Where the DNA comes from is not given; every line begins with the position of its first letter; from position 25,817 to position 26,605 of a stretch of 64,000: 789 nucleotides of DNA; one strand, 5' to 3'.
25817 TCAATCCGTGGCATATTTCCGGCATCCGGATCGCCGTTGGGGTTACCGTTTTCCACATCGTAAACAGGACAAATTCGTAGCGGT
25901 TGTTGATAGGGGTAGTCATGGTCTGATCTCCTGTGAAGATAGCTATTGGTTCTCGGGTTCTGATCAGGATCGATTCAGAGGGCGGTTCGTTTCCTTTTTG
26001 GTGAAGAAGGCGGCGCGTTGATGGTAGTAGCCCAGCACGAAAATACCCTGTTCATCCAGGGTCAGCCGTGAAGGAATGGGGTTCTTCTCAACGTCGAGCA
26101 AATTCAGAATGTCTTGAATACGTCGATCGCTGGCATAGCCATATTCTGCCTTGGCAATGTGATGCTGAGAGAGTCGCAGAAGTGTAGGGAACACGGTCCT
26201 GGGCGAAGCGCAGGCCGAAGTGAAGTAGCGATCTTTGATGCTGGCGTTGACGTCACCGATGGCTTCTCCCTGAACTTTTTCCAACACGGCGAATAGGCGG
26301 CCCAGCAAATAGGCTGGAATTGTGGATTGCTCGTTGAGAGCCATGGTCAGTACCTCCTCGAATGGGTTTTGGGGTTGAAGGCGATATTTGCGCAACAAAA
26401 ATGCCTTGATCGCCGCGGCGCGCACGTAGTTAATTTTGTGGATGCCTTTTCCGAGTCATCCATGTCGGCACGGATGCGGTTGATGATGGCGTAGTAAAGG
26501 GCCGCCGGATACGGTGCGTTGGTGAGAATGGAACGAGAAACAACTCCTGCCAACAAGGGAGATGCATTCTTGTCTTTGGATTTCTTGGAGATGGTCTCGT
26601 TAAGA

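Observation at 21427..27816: Frameshifts are concentrated in cas8c-cas7-cas4-cas1-cas2, while cas3, cas5 and the IS transposase are clean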

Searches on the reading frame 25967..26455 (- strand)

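Call 47: search_protein_families(library=pfam, proteins=[window:25967-26455:-], max_evalue=0.01)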
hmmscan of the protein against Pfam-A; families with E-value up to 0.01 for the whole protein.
window:25967-26455:- (163 aa): 1 family
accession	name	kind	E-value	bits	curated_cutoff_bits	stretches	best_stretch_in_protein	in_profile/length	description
PF09709.15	Cas_Csd1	-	9.6e-52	176.8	27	1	6-151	417-559/559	CRISPR-associated protein (Cas_Csd1)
